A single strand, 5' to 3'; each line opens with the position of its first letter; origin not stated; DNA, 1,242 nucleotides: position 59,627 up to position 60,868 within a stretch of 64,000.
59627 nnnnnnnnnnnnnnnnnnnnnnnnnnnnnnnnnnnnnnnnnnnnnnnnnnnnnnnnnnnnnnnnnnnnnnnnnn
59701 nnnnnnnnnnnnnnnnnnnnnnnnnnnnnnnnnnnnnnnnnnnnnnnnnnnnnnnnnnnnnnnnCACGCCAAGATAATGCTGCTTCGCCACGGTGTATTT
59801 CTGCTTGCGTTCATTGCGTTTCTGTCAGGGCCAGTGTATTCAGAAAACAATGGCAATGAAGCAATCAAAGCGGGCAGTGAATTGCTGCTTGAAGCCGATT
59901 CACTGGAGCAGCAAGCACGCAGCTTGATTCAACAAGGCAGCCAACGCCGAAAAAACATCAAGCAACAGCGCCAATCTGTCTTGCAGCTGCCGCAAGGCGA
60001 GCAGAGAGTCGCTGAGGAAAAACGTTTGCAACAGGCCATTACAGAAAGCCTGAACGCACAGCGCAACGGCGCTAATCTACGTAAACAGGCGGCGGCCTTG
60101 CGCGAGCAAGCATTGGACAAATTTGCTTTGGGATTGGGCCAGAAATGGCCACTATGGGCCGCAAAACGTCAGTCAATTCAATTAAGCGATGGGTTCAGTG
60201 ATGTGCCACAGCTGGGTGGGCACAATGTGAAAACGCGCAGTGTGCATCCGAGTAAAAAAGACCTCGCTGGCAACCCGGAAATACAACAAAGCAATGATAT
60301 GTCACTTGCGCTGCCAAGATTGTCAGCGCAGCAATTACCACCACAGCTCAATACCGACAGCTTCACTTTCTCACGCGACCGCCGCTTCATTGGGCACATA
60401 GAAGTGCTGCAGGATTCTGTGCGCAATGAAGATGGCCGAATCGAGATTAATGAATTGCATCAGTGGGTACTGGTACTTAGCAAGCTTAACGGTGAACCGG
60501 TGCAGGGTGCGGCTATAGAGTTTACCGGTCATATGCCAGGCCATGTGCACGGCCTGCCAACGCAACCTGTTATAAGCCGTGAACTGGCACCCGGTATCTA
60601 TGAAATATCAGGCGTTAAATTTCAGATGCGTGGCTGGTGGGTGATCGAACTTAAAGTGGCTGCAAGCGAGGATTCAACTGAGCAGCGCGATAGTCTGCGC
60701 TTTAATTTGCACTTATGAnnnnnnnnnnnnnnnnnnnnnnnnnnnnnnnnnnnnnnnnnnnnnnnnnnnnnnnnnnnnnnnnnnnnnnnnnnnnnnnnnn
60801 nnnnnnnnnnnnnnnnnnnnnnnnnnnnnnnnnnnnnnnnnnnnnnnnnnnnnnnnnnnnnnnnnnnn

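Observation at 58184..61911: Uncharacterised extracytoplasmic operon: anchored beta-propeller + His/Met-motif protein + MauG/MbnH-like di-heme peroxidase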

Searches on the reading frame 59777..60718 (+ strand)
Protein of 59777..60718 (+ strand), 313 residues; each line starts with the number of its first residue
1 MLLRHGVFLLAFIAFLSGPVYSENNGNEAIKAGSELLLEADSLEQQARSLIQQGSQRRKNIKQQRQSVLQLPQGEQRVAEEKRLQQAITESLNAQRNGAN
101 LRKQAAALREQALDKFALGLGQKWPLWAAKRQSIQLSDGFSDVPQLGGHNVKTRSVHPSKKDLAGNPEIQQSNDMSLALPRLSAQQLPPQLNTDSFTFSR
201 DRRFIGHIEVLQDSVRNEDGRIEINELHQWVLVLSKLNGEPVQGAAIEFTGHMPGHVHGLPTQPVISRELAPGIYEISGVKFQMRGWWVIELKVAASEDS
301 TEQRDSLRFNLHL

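Call 3: search_protein_families(library=pfam, proteins=[window:59777-60718:+], max_evalue=0.1)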
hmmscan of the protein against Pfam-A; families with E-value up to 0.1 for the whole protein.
window:59777-60718:+ (313 aa): 1 family
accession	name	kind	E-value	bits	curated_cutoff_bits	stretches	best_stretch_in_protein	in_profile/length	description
PF13115.11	YtkA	-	2.1e-10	41.5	25.9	1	230-292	24-84/85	YtkA-like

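Call 4: search_protein_families(library=ncbifam, proteins=[window:59777-60718:+], max_evalue=0.1)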
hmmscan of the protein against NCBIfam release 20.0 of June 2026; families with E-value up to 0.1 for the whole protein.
window:59777-60718:+ (313 aa): 1 family
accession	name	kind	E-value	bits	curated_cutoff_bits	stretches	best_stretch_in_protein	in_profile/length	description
NF038305.1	HpsJ_fam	subfamily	0.047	13.6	60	1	9-114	86-190/234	HpsJ family protein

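Call 8: find_homologous_proteins(query=window:59777-60718:+)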
Query window:59777-60718:+ (313 aa): 109 proteins with E <= 0.001 among 3325 candidates.
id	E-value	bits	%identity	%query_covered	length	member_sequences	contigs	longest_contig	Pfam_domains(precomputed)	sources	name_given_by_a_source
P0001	3.7e-201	685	100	100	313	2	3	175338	PF13115.12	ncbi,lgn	-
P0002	1.1e-178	611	88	100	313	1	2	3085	PF13115.12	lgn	-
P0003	6.9e-174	595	87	100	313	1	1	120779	PF13115.12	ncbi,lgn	ncbi:MAG: FixH family protein [Pseudomonadota bacterium]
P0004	4.6e-164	563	82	100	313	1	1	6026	PF13115.12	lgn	-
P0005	1.1e-160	552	81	100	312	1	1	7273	PF13115.12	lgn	-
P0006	1.9e-159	548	81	100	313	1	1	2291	PF13115.12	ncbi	-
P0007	1.1e-158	545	80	100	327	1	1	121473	PF13115.12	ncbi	ncbi:MAG: FixH family protein [Pseudomonadales bacterium]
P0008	1.9e-151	522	79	95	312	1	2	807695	PF13115.12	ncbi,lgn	-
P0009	1.4e-121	424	63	100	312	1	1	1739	PF13115.12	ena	-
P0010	1.6e-86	309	52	90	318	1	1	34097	PF13115.12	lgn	-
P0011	5.2e-85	304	48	97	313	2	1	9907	PF13115.12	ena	-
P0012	2.4e-83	298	49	97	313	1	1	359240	PF13115.12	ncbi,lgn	ncbi:MAG: FixH family protein [Pseudomonadales bacterium]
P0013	6.7e-70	254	46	93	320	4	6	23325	PF13115.12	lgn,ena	-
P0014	1.2e-61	227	40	92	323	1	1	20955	PF13115.12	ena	-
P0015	1.0e-57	214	39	93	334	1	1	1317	PF13115.12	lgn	-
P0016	2.8e-57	213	41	90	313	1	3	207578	PF13115.12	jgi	jgi:YtkA-like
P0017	3.5e-57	212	39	98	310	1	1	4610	PF13115.12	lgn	-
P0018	3.7e-57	212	39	99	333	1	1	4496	PF13115.12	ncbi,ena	-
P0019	1.3e-56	210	38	98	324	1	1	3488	PF13115.12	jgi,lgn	-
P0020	6.3e-56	208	41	90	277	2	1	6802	PF13115.12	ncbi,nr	ncbi:MAG: FixH family protein [Spongiibacteraceae bacterium]|nr:FixH family protein [Spongiibacterac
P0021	6.9e-56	208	39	91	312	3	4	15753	PF13115.12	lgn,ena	-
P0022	8.6e-56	208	39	97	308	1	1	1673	PF13115.12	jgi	-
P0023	5.9e-55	205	38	90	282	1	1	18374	PF13115.12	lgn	-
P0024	5.9e-55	205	38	99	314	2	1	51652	PF13115.12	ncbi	-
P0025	1.8e-54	203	40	84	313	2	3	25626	PF13115.12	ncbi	-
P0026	4.0e-54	202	38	98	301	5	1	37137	PF13115.12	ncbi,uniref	ncbi:FixH family protein [Microbulbifer sp.]|uniref:FixH family protein n=1 Tax=Microbulbifer sp. Ta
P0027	5.0e-54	202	38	91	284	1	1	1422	PF13115.12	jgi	-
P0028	2.2e-53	200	38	91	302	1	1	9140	PF13115.12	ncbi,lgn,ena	-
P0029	3.1e-53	199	39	93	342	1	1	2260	PF13115.12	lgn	-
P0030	7.9e-53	198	36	96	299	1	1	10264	PF13115.12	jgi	jgi:hypothetical protein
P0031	2.4e-52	196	35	98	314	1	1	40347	PF13115.12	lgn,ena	-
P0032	4.1e-52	196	39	96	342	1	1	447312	PF13115.12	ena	-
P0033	4.8e-52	195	39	98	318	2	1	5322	PF13115.12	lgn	-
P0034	5.6e-52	195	36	88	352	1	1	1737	PF13115.12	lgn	-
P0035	1.2e-51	194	36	97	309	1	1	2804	PF13115.12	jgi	-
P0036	2.4e-51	193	35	98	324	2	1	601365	PF13115.12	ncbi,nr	ncbi:FixH family protein [Aliikangiella coralliicola]|nr:FixH family protein [Aliikangiella corallii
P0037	1.0e-50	191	36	95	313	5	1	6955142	PF13115.12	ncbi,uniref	ncbi:FixH family protein [Hahella sp. NBU794]|uniref:FixH family protein n=1 Tax=Hahella sp. NBU794 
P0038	1.1e-50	191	34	98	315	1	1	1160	PF13115.12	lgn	-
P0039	1.3e-50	191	36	96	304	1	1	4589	PF13115.12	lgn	-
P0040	1.5e-50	191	37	93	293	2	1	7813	PF13115.12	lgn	-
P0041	1.5e-50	190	38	87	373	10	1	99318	PF13115.12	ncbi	-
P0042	3.0e-50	189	33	91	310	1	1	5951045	PF13115.12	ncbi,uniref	ncbi:FixH family protein [Aliikangiella sp. IMCC44359]|uniref:FixH family protein n=1 Tax=Aliikangie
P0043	3.3e-50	189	36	91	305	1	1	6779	PF13115.12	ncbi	-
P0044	3.6e-50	189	40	90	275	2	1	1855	PF13115.12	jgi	-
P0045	7.9e-50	188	37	97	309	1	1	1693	PF13115.12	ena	-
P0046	8.2e-50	188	39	89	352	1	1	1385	PF13115.12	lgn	-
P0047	1.4e-49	187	33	100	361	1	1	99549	PF13115.12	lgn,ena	-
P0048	6.4e-49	185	37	94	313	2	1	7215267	PF13115.12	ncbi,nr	ncbi:FixH family protein [Hahella chejuensis]|nr:FixH family protein [Hahella chejuensis]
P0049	3.4e-48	183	36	91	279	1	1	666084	PF13115.12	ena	-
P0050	6.3e-48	182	36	94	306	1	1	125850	PF13115.12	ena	-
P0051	6.4e-48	182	38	90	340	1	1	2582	PF13115.12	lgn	-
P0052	6.9e-48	182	36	99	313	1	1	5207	PF13115.12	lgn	-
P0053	8.8e-48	181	36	100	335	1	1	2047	PF13115.12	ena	-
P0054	2.2e-47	180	35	91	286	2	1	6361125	PF13115.12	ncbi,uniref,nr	ncbi:FixH family protein [Spartinivicinus ruber]|uniref:FixH family protein n=1 Tax=Spartinivicinus 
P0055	3.6e-47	179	35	92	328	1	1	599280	PF13115.12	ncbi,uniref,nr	ncbi:FixH family protein [Pleionea sp. CnH1-48]|uniref:FixH family protein n=1 Tax=Pleionea sp. CnH1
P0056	9.4e-47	178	49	54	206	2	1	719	PF13115.12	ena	-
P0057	1.1e-46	178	39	76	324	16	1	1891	PF13115.12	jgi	jgi:hypothetical protein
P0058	1.8e-46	177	35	98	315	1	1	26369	PF13115.12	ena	-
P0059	1.8e-46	177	35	91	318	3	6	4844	PF13115.12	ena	-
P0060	3.0e-46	176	38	91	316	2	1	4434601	PF13115.12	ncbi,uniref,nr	ncbi:FixH family protein [Microbulbifer spongiae]|uniref:FixH family protein n=1 Tax=Microbulbifer s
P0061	1.4e-45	174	35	93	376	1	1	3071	PF13115.12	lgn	-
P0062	1.8e-45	174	35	93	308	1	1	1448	PF13115.12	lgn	-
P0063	2.1e-45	174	36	91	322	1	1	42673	PF13115.12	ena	-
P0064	2.3e-45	173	33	100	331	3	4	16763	PF13115.12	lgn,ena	-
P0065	2.4e-45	173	34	100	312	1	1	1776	PF13115.12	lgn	-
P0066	4.3e-45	173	36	90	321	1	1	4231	PF13115.12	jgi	jgi:hypothetical protein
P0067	5.8e-45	172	37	82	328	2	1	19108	PF13115.12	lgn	-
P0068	7.8e-45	172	38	91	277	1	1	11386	PF13115.12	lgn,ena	-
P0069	7.9e-45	172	35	97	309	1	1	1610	PF13115.12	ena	-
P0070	1.2e-44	171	35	100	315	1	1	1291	PF13115.12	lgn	-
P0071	1.6e-44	171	40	69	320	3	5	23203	PF13115.12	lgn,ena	-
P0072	2.7e-44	170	36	95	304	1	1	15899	PF13115.12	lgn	-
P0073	3.8e-44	169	35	98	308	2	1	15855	PF13115.12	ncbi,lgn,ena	-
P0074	3.9e-44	169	31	98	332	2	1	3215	PF13115.12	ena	-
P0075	4.5e-44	169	40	85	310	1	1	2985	PF13115.12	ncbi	-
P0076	5.0e-44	169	36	92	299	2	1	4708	PF13115.12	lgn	-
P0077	6.5e-44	169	33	90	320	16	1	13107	PF13115.12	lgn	-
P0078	1.2e-43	168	36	92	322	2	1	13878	PF13115.12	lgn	-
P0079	1.7e-43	167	35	100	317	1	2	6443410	PF13115.12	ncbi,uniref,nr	ncbi:FixH family protein [Endozoicomonas sp. SM1973]|uniref:FixH family protein n=1 Tax=Spartinivici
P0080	6.7e-43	165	34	93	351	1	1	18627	PF13115.12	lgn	-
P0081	6.7e-43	165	34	91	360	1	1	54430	PF13115.12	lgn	-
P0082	7.6e-43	165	34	92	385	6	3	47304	PF13115.12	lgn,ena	-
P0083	1.5e-42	164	35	94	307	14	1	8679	PF13115.12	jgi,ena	jgi:hypothetical protein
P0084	1.5e-42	164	38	63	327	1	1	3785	PF13115.12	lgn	-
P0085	6.9e-42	162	32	93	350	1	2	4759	PF13115.12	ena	-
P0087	5.0e-41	159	33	93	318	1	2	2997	PF13115.12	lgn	-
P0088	1.7e-40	157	34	96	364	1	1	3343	PF13115.12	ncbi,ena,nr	ncbi:MAG: FixH family protein [Alteromonadaceae bacterium]|nr:FixH family protein [Alteromonadaceae 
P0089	2.0e-40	157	32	98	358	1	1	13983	PF13115.12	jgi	jgi:hypothetical protein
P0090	2.6e-40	157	34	90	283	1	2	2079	PF13115.12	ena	-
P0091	2.9e-40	157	34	88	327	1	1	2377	PF13115.12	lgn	-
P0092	1.1e-39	155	33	90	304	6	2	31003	PF13115.12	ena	-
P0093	1.7e-39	154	32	90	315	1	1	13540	PF13115.12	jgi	jgi:hypothetical protein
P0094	4.6e-39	153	38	70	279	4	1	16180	PF13115.12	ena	-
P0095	1.3e-38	151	34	90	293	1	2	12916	PF13115.12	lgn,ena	-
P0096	1.4e-38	151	33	100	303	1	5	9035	PF13115.12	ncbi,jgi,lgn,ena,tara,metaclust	tara:strand:+ start:536 stop:1447 length:912 start_codon:yes stop_codon:yes gene_type:complete|metac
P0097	3.3e-38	150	33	100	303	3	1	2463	PF13115.12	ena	-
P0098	6.4e-38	149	32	91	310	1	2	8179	PF13115.12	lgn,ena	-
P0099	1.7e-37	148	33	89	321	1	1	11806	PF13115.12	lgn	-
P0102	1.6e-35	141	32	92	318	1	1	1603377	PF13115.12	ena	-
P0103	4.6e-35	140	31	97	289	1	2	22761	PF13115.12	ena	-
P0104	4.5e-34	136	33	92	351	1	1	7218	PF13115.12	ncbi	-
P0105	8.9e-34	135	31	97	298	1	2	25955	PF13115.12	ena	-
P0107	6.1e-33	133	33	91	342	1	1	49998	PF13115.12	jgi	jgi:hypothetical protein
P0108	1.8e-32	131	33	98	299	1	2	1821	PF13115.12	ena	-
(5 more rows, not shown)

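Call 11: find_related_loci(query=A1, collection=genome_contigs, flank=8000)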
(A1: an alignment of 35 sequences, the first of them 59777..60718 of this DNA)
Query A1 (313 aa) in genome_contigs; peptide patterns used: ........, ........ (x = any residue, [..] = any of these).
194 stretches matched a pattern; 169 encode a relative of the query (tblastn E <= 1e-3); the best 80 are kept; 80 distinct loci.
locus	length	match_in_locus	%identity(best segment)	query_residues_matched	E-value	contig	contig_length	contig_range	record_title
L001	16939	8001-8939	87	1-313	0e+0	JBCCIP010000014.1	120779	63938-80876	MAG: Pseudomonadota bacterium isolate P01_B01_bin.93 k141_1912413_length_120779_cov_20.6114, whole genome shotgun sequen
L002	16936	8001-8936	80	1-313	3e-167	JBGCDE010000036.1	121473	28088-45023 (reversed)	MAG: Pseudomonadales bacterium isolate SGMAG-84 contig36, whole genome shotgun sequence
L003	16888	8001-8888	79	18-313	1e-156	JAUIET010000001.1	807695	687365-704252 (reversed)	MAG: Gammaproteobacteria bacterium isolate 8_bin.44 NODE_7_length_807695_cov_3.820011, whole genome shotgun sequence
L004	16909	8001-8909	49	10-313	2e-88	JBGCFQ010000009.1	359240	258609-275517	MAG: Pseudomonadales bacterium isolate SGMAG-17 contig9, whole genome shotgun sequence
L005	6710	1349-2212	46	24-313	2e-76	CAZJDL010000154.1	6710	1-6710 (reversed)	MAG TPA_asm: uncultured Pseudomonadales bacterium isolate SRP345593_co1_169 genome assembly, contig: NODE_5270_length_67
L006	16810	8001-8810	38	30-292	8e-60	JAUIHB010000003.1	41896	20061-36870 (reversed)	MAG: Gammaproteobacteria bacterium isolate Co_bin.193 NODE_6027_length_41896_cov_0.967009, whole genome shotgun sequence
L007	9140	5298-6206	36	12-313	1e-58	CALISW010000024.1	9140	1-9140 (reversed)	MAG: uncultured Thiotrichales bacterium isolate R4_Bin_Bin_73_sub_1 genome assembly, contig: c_000000898121, whole genom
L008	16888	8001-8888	38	7-313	5e-58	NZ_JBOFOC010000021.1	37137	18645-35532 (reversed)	MAG: Microbulbifer sp. isolate WFFMC_MAG_272 k139_4029_flag=1_multi=36.6104_len=37137, whole genome shotgun sequence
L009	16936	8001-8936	35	6-313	6e-58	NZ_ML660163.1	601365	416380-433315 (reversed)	Aliikangiella coralliicola strain M105 Scaffold4, whole genome shotgun sequence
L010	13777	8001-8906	37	6-299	4e-57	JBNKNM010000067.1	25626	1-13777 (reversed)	MAG: Pseudobacteriovorax sp. isolate G2.bin.16.permissive NODE_67_length_25626_cov_5.771302, whole genome shotgun sequen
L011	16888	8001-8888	36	8-313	3e-56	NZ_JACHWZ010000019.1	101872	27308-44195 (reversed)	Microbulbifer rhizosphaerae strain CECT 8799 Ga0372436_19, whole genome shotgun sequence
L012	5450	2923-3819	38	7-313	7e-56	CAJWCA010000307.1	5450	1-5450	MAG TPA_asm: uncultured Cellvibrionales bacterium isolate SRR5469033_bin.36_MetaBAT_v2.12.1_MAG genome assembly, contig:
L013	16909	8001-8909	36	2-313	4e-56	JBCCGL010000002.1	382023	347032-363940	MAG: Pseudomonadota bacterium isolate P01_B01_bin.42 k141_3960557_length_382023_cov_24.9868, whole genome shotgun sequen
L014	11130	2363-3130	38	24-294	9e-56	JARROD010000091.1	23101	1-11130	MAG: Exilibacterium sp. isolate Spart_141_MAG scaffold_448, whole genome shotgun sequence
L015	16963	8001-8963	35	1-313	3e-54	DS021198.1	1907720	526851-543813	Olavius algarvensis Gamma 3 endosymbiont Gutless_Worm_Scaffold1 genomic scaffold, whole genome shotgun sequence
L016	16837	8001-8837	36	24-313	2e-53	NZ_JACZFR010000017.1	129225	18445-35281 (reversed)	Microbulbifer taiwanensis strain LMG 26125 Scaffold3_2, whole genome shotgun sequence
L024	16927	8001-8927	34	2-313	7e-52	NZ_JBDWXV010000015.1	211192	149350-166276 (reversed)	MAG: Saccharospirillum sp. isolate LC.122.F.C4_512_38 LC_122_F_C4_512_38_000000000015, whole genome shotgun sequence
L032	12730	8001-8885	35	6-310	2e-50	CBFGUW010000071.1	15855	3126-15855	MAG TPA_asm: uncultured Saccharospirillum sp. isolate SRR17295757_binner123_Refined_96 genome assembly, contig: ERZ23398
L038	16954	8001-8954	34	10-307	4e-49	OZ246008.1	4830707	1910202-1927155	MAG: Kangiellaceae bacterium isolate f4a91cb9-ff24-436b-acfc-e1cc04873ece genome assembly, chromosome: 1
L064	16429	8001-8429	36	165-313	8e-29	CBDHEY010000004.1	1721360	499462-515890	MAG: Cellvibrionaceae bacterium isolate 02197a71-9d1a-422e-8dd5-986a61e727ea genome assembly, contig: contig_4, whole ge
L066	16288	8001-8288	47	214-313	9e-24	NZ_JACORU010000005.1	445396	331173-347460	Ramlibacter albus strain GTP1 contig5, whole genome shotgun sequence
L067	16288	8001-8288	46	214-313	1e-23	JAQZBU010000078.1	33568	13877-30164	MAG: Ramlibacter sp. isolate C_No_T20_C_bin.140 scaffold_2263, whole genome shotgun sequence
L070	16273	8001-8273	47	219-313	3e-23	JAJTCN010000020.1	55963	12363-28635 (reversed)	MAG: Ramlibacter sp. isolate C_No_T20_B_bin.97 scaffold_733, whole genome shotgun sequence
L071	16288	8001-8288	44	214-313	4e-23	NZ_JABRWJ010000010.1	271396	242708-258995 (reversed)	Pseudaquabacterium terrae strain S2 contig10, whole genome shotgun sequence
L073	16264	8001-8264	46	222-313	2e-22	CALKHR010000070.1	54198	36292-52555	MAG TPA_asm: uncultured Roseiflexaceae bacterium isolate SRR5251193_bin.39_CONCOCT_v1.1_MAG genome assembly, contig: ERZ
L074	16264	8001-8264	46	222-313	2e-22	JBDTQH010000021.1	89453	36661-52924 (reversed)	MAG: Chloroflexota bacterium isolate cluster3_bin.217 NODE_462_length_89453_cov_15.778284, whole genome shotgun sequence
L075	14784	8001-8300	41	210-313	2e-22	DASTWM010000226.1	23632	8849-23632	MAG TPA_asm: Roseiflexaceae bacterium isolate SMAG_U2388 k141_657551, whole genome shotgun sequence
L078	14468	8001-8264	42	222-313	4e-22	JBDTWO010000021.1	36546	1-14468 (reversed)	MAG: Chloroflexota bacterium isolate cluster3_bin.94 NODE_3123_length_36546_cov_10.651119, whole genome shotgun sequence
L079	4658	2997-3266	44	220-313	4e-22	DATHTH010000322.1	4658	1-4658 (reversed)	MAG TPA_asm: Anaerolineales bacterium isolate SMAG_U16072 k141_943143, whole genome shotgun sequence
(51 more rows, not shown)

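Call 16: search_solved_structures(query=A1, max_evalue=1, show_alignments=2)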
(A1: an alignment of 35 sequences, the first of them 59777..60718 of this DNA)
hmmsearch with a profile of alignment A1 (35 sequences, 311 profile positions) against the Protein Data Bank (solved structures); distinct sequences matched with E-value up to 1: 13.
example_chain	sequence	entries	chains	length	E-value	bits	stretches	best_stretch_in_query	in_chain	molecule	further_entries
7p2y_b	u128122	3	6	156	0.17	14.6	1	26-113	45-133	ATP synthase subunit b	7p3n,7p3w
6oqr_X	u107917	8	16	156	0.36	13.5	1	28-107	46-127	ATP synthase subunit b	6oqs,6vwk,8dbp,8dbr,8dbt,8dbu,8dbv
9o19_X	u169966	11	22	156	0.58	12.8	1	49-138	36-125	ATP synthase subunit b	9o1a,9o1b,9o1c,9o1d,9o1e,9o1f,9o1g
6n2y_b2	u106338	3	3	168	0.62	12.7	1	43-138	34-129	ATP synthase subunit b | Bacillus PS3 ATP synthase subunit b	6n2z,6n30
9jc1_A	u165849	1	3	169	0.63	12.7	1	43-138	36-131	ATP synthase subunit b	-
4kqt_A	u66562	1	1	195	0.65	12.7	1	63-137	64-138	Putative outer membrane chaperone (OmpH-like)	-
5t4o_I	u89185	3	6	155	0.66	12.6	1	29-107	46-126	ATP synthase subunit b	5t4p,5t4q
8dbw_X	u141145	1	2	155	0.69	12.6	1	28-107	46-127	ATP synthase subunit b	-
6oqt_X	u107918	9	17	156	0.69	12.6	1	28-107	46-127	ATP synthase subunit b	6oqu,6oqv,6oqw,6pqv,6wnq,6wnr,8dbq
9cfs_A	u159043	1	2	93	0.72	12.5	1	38-118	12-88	Long regulatory protein rop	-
6n2d_b2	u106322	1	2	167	0.73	12.5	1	25-139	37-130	ATP synthase subunit b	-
6n2y_b1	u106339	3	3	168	0.73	12.5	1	25-139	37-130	ATP synthase subunit b | Bacillus PS3 ATP synthase subunit b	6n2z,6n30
9jc1_B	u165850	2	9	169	0.74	12.5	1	25-139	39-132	ATP synthase subunit b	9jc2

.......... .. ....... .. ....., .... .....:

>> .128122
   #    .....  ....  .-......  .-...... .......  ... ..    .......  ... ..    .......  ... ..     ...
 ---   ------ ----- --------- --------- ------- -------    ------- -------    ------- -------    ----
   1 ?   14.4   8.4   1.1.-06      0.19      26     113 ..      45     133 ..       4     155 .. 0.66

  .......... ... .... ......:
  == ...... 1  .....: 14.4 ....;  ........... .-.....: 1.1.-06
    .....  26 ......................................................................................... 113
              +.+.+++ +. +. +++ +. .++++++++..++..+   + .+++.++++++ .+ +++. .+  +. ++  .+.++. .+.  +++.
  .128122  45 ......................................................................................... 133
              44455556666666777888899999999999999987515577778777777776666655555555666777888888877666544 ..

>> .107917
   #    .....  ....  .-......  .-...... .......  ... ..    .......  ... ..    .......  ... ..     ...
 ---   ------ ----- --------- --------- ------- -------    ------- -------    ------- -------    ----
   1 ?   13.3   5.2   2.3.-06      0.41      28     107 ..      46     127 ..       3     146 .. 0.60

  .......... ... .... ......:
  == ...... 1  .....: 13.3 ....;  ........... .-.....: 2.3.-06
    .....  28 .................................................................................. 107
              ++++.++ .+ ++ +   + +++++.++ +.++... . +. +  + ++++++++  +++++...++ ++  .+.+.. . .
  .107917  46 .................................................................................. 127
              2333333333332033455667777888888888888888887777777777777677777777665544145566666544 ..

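Call 23: predict_structure(alignment_id=A1)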
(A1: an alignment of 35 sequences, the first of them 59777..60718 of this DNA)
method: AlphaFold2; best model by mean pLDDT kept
length: 313 residues; sequences in the alignment: 35
mean_pLDDT: 83.3   pTM: 0.74
mean pLDDT of the five models: 83.3, 82.9, 82.4, 80.9, 80.0
residues with pLDDT >= 90: 187; 70-90: 51; 50-70: 42; < 50: 33
segments of 3 or more residues with pLDDT < 50: 141-155, 167-172, 174-183
pLDDT, mean of each block of 10 residues (from residue 1): 61 60 77 97 98 96 97 96 97 97 97 97 92 77 43 49 50 45 62 94 96 83 91 96 95 84 95 97 90 84 89 88
secondary structure, 60 per line:
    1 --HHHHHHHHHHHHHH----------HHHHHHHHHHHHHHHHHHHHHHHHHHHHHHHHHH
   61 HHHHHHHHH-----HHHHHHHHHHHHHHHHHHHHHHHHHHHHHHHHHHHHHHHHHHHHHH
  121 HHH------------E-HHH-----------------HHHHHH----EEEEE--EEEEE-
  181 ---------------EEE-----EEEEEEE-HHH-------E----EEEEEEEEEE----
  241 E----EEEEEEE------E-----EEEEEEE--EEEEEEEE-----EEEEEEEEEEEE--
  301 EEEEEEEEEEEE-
elements in order: H3-16 H27-69 H75-123 H158-163 E168-172 E175-179 E196-198 E204-210 E227-236 E246-252 E265-271 E274-281 E287-298 E301-312
